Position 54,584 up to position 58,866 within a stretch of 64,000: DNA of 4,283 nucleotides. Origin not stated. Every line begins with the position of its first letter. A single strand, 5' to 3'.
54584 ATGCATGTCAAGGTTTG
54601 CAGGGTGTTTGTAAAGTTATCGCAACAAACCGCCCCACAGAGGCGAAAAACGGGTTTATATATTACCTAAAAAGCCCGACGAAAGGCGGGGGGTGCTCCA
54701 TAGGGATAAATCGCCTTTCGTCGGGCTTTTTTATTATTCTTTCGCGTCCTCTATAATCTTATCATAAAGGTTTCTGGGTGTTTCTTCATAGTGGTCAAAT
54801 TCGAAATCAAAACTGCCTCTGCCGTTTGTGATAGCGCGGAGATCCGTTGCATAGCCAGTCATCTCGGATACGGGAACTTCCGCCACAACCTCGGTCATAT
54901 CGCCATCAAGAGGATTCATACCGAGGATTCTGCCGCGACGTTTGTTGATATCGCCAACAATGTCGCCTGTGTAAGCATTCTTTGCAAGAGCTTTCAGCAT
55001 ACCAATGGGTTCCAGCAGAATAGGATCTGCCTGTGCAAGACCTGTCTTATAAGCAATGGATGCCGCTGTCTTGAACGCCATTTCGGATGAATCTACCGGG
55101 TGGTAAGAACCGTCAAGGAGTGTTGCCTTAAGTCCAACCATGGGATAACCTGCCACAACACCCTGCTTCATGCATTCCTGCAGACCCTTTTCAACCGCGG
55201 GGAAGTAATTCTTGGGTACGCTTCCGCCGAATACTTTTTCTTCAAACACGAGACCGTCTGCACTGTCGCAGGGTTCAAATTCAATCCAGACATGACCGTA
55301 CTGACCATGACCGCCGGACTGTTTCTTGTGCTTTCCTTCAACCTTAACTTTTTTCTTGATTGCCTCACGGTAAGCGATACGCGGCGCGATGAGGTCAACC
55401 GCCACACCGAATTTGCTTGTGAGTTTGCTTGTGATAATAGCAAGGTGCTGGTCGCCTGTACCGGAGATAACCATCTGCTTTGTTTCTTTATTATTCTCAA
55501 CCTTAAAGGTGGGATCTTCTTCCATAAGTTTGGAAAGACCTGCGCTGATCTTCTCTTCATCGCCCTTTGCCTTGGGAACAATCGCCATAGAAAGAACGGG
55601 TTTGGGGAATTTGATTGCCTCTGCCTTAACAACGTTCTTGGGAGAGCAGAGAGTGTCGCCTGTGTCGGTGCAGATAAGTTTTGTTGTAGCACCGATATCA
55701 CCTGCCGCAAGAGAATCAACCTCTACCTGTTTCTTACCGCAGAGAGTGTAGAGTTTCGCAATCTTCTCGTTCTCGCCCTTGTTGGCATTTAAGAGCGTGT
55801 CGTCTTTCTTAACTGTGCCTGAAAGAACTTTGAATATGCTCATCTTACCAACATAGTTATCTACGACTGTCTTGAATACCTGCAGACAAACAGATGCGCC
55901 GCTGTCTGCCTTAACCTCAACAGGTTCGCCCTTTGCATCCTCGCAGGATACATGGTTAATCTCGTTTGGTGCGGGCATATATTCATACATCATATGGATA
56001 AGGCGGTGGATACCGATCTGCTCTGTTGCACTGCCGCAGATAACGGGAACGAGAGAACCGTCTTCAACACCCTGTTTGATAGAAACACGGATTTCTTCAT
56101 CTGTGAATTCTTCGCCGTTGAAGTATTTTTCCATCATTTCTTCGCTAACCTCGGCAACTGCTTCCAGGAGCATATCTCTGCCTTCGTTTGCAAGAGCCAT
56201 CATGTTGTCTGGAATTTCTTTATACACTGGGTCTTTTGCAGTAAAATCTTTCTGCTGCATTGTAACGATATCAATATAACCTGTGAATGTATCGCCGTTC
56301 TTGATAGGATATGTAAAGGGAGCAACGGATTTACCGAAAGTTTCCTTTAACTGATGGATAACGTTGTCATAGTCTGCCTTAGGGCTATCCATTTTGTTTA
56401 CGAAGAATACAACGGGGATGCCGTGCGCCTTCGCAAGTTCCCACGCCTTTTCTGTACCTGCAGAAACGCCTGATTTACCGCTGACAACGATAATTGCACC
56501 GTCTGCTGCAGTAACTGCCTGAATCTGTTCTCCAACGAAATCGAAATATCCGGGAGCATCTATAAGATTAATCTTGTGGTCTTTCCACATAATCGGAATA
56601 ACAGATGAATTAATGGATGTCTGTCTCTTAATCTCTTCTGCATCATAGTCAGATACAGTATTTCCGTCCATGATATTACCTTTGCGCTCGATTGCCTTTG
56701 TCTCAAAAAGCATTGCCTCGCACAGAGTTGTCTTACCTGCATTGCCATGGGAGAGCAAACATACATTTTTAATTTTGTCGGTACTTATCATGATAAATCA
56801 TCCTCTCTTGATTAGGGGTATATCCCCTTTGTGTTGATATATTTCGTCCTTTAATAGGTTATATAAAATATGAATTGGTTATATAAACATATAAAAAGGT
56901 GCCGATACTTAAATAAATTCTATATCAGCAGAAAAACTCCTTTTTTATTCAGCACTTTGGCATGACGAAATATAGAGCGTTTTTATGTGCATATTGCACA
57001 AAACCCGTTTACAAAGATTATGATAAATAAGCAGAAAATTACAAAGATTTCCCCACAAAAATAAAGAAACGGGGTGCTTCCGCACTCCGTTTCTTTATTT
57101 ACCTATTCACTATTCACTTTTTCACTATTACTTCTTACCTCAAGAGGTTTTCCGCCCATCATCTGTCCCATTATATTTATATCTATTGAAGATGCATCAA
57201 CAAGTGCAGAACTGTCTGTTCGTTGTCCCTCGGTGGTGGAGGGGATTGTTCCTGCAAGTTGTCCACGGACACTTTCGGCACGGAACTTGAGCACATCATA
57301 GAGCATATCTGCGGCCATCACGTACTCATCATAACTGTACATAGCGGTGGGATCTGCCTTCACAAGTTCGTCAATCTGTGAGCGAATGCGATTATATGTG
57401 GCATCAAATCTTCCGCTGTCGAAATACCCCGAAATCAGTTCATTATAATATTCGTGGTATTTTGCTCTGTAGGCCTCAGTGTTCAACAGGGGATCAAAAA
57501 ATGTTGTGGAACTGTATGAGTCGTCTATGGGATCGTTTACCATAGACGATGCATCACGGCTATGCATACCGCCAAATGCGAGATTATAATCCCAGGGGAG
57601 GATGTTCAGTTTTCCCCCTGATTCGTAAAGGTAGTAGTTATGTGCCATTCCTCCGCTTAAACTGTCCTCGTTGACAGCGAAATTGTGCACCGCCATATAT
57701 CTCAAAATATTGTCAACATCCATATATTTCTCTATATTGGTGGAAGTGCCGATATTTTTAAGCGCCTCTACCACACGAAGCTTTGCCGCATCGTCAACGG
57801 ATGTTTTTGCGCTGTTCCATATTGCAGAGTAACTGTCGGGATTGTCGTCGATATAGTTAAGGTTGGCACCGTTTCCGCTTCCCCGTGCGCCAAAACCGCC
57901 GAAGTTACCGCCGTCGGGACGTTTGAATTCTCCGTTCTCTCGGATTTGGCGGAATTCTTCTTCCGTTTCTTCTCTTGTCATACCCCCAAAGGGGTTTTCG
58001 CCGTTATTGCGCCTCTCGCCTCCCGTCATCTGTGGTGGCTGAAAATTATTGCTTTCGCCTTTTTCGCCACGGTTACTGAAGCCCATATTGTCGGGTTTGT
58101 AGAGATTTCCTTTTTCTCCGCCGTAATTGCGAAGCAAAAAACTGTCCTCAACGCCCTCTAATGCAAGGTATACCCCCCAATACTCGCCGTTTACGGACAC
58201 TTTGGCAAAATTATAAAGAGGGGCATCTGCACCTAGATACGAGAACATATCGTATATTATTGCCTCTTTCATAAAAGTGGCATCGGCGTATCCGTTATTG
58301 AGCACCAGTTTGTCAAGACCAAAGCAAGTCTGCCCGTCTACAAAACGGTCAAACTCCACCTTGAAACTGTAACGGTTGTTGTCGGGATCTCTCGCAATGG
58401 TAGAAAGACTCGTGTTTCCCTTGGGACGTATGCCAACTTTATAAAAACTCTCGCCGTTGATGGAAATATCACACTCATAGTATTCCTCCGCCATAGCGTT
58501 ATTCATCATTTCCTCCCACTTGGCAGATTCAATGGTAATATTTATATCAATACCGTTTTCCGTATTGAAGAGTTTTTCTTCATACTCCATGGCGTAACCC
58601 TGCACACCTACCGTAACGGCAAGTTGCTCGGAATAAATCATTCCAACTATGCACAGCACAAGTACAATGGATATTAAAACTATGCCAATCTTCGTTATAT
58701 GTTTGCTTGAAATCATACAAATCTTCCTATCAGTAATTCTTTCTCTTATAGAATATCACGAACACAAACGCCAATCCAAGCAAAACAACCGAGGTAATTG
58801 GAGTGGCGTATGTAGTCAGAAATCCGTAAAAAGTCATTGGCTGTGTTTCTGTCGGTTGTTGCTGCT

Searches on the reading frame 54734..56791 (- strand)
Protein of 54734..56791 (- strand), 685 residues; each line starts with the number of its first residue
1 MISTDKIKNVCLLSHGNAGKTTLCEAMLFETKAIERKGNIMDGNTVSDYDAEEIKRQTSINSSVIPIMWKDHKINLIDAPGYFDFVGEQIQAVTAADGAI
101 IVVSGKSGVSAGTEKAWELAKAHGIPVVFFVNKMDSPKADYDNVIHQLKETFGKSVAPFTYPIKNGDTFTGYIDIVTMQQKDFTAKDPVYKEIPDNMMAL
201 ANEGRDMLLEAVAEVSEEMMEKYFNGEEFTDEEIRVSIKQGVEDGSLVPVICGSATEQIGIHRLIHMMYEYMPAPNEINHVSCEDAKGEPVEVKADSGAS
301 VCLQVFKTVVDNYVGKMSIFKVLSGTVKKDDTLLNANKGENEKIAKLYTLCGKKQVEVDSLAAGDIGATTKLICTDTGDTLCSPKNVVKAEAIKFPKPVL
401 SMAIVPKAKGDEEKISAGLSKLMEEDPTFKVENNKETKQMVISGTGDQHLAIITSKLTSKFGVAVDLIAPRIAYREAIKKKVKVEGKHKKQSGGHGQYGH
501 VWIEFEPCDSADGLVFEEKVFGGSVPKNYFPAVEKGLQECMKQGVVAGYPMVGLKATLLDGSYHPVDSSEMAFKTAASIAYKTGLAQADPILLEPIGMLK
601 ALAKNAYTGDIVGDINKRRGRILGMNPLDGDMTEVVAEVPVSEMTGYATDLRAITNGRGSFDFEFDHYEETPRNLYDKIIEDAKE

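Call 84: list_cluster_members(proteins=[window:54734-56791:-, window:39881-40249:-, window:35056-35502:-])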
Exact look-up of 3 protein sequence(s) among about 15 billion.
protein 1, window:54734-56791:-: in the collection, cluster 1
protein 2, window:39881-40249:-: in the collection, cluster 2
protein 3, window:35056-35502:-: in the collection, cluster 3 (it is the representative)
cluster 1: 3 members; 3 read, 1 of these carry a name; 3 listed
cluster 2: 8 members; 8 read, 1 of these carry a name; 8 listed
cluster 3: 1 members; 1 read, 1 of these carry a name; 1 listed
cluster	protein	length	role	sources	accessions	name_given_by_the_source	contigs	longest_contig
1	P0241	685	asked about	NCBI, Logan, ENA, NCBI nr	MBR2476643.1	MAG: elongation factor G [Clostridia bacterium] | elongation factor G [Clostridia bacterium]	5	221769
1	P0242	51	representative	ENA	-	-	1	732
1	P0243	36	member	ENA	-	-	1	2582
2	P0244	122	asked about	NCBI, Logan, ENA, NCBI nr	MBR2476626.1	MAG: 50S ribosomal protein L7/L12 [Clostridia bacterium] | 50S ribosomal protein L7/L12 [Clostridia bacterium]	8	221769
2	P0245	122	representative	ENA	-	-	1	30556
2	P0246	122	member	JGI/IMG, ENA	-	-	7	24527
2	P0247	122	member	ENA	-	-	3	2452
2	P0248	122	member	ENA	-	-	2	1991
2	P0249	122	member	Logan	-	-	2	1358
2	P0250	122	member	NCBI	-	-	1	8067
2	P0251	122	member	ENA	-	-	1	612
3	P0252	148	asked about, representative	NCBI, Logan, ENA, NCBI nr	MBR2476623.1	MAG: GatB/YqeY domain-containing protein [Clostridia bacterium] | GatB/YqeY domain-containing protein [Clostridia bacterium]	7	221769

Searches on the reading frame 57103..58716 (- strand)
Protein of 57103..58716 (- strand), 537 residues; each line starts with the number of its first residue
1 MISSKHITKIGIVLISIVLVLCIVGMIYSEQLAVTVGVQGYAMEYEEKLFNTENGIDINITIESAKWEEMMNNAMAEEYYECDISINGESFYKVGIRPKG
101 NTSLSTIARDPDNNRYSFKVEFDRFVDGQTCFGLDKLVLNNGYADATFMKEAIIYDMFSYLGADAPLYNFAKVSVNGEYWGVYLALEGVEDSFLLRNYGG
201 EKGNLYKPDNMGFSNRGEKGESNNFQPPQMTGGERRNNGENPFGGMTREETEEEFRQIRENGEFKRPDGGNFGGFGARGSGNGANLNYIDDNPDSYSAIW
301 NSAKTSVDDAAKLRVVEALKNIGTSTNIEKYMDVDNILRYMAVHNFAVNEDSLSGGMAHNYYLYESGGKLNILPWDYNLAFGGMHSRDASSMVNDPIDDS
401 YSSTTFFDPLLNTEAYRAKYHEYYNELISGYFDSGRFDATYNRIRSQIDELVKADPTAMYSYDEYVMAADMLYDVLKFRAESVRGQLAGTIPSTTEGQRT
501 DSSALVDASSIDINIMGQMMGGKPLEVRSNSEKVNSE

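Call 76: find_encoding_contigs(protein=window:57103-58716:-, flank=10000, max_places=5)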
Protein window:57103-58716:- (537 aa): 11 contigs read that carry it; 5 places shown.
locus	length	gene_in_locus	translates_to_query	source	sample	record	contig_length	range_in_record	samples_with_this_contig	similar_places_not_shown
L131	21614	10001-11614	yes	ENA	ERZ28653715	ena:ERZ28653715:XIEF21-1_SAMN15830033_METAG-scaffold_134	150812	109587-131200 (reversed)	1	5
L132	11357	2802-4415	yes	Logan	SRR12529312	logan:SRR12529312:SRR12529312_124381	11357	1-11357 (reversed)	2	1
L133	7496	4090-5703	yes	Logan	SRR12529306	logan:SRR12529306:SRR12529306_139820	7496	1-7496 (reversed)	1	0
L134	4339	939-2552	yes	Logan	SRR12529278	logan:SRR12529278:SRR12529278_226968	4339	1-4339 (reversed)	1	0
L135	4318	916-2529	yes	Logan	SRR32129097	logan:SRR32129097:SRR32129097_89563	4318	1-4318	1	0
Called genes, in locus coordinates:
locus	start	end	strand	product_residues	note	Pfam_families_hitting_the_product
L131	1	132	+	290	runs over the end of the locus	PF00892:EamA, PF03151:TPT (weak), PF00892:EamA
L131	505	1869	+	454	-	PF00860:Xan_ur_permease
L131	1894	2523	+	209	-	PF14681:UPRTase, PF00156:Pribosyltran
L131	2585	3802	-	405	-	PF00300:His_Phos_1, PF12850:Metallophos_2 (faint), PF00149:Metallophos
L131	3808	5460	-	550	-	-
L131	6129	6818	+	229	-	PF01479:S4, PF00849:PseudoU_synth_2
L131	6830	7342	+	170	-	PF12822:ECF_trnsprt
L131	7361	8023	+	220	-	PF19700:DUF6198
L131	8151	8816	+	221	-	PF09359:VTC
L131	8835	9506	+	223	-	PF16316:DUF4956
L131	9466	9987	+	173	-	-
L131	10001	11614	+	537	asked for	PF08757:CotH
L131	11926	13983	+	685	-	PF00009:GTP_EFTU, PF01926:MMR_HSR1 (weak), PF22042:EF-G_D2, PF03144:GTP_EFTU_D2, PF14492:EFG_III, PF03764:EFG_IV, PF00679:EFG_C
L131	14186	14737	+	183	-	-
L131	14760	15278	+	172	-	-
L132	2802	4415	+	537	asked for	PF08757:CotH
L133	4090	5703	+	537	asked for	PF08757:CotH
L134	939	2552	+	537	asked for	PF08757:CotH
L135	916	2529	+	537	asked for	PF08757:CotH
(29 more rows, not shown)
